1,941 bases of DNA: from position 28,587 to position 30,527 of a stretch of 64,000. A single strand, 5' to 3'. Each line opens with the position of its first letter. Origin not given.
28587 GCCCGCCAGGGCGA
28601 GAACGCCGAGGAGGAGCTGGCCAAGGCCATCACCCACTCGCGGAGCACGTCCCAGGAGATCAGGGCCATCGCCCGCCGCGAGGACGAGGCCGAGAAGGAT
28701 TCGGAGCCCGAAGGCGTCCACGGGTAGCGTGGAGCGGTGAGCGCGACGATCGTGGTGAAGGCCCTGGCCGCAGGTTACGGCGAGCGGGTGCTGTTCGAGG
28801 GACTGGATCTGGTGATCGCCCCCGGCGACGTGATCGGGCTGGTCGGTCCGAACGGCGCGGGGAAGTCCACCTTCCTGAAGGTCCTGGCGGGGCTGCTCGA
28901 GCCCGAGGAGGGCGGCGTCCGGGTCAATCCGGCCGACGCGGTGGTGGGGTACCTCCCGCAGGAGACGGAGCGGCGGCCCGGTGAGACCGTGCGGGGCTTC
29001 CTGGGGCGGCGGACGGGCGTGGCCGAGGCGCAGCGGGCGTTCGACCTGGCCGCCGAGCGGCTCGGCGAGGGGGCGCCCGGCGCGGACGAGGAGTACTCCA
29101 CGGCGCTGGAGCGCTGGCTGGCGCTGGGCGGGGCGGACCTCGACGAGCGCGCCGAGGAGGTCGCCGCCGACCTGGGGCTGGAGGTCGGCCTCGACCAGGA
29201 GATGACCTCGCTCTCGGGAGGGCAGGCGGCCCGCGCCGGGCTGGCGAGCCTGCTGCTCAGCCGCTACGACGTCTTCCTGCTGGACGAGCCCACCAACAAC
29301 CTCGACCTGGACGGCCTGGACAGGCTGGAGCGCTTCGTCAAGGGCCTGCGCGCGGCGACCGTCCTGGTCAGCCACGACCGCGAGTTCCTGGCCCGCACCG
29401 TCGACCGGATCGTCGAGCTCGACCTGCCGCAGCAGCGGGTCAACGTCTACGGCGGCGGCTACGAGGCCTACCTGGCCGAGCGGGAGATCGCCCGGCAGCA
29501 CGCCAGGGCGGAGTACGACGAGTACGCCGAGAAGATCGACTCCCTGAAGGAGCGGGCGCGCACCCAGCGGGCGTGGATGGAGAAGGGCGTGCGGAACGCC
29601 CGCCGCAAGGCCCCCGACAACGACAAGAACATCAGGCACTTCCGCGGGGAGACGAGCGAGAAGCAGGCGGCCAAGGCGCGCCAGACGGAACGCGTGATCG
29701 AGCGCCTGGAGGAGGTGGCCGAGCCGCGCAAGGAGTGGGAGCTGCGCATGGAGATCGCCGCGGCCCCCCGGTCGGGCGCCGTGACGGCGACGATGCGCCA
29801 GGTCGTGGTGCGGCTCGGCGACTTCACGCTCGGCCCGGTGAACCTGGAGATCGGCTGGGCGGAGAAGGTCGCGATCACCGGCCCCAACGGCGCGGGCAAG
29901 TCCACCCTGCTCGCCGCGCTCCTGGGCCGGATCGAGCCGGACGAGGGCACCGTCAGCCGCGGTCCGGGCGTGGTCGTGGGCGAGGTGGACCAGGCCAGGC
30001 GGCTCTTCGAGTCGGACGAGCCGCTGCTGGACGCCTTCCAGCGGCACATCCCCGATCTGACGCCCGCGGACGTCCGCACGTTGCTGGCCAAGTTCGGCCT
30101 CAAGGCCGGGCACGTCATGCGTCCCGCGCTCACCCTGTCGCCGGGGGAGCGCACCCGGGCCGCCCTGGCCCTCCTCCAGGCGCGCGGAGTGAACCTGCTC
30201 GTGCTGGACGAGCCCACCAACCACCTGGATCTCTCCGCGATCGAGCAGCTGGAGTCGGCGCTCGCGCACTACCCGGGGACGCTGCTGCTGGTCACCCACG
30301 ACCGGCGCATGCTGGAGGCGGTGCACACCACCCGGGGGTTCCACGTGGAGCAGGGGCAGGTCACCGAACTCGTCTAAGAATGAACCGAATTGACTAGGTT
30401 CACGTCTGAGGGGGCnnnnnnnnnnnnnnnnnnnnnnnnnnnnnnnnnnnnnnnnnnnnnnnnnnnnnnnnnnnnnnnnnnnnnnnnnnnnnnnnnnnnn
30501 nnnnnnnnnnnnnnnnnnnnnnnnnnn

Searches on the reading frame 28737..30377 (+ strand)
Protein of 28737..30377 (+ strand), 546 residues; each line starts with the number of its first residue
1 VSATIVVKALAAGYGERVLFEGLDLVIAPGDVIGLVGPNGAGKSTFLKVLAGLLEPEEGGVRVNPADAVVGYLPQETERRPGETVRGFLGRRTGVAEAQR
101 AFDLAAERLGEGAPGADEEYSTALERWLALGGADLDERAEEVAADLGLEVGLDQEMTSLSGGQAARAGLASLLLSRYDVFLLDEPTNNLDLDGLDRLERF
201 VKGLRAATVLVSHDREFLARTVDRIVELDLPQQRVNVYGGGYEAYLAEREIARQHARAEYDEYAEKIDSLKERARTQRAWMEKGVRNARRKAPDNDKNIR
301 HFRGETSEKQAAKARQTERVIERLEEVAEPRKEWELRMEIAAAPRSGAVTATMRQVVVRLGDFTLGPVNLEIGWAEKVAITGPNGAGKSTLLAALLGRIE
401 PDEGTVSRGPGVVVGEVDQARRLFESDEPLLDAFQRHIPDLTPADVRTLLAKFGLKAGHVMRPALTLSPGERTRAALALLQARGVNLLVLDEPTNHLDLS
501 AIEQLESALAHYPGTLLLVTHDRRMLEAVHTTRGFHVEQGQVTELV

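Call 58: search_protein_families(library=pfam, proteins=[window:28737-30377:+], max_evalue=0.00001)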
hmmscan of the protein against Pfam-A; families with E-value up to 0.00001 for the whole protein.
window:28737-30377:+ (546 aa): 10 families
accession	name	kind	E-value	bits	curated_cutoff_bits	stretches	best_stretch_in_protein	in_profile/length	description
PF00005.33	ABC_tran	-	1.4e-46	159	25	2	21-187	2-137/137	ABC transporter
PF13304.12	AAA_21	-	7.5e-20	72.6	27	0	33-54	2-23/304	AAA domain, putative AbiEii toxin, Type IV TA system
PF02463.25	SMC_N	-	1.3e-14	54.6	40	0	444-542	121-218/220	RecF/RecN/SMC N terminal domain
PF13555.12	AAA_29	-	3.6e-11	43.1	27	0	371-395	18-42/61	P-loop containing region of AAA domain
PF13401.12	AAA_22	-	1.4e-08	35.5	27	0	378-518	8-120/130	AAA domain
PF13476.12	AAA_23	-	1.2e-07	33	27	0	379-395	23-39/201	AAA domain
PF13671.12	AAA_33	-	1.8e-06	28.7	27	0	380-490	4-102/143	AAA domain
PF13191.12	AAA_16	-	2e-06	28.8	32.6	0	378-491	27-139/167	AAA ATPase domain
PF03193.22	RsgA_GTPase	-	9.2e-06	26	30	0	378-407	109-138/174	RsgA GTPase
PF13604.12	AAA_30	-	9.6e-06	25.9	27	0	31-93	19-81/191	AAA domain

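Call 60: search_protein_families(library=padloc, proteins=[window:28737-30377:+], max_evalue=0.001)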
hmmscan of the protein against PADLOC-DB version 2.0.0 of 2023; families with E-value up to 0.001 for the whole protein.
window:28737-30377:+ (546 aa): 28 families (the best 25 are shown)
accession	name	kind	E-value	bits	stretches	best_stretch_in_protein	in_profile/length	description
PDLC04135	mad3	-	2.6e-49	166.7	4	456-540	253-340/374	mads_3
PDLC02980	AriA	-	5.1e-19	67.4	2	33-54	2-23/304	-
PDLC04140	mad8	-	2.4e-14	51.6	2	17-206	14-222/314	mads_8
PDLC00281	PtuA1|PtuA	-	1.2e-08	32.5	0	379-404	41-66/448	AAA ATPase domain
PDLC02335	AbiLi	-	1.2e-07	29.2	0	375-395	76-96/326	AbiLi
PDLC04178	HEC-01A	-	1.7e-06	25.3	0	32-50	30-48/399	-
PDLC02914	ATPase-Toprim_I-B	-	2e-06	25.3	0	378-396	28-46/443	-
PDLC00290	PtuA1|PtuA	-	4.1e-06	24.4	0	371-395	18-43/414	AAA ATPase domain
PDLC03878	NsnB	-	4.8e-06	24.6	0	380-396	26-42/345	-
PDLC00303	PtuA1|PtuA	-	5.6e-06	23.7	0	30-51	12-33/386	AAA ATPase domain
PDLC04182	HEC-01A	-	6e-06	23.5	0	34-62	35-63/406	-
PDLC04734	PDC-M62A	-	9.3e-06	22.9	0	31-56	61-86/597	-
PDLC00269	PtuA1|PtuA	-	1.6e-05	22.4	0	35-54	37-56/446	AAA ATPase domain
PDLC03859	LmuB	-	1.8e-05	22.1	0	379-394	28-43/611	-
PDLC02979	AriA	-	2.6e-05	22.2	0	33-55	26-48/373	-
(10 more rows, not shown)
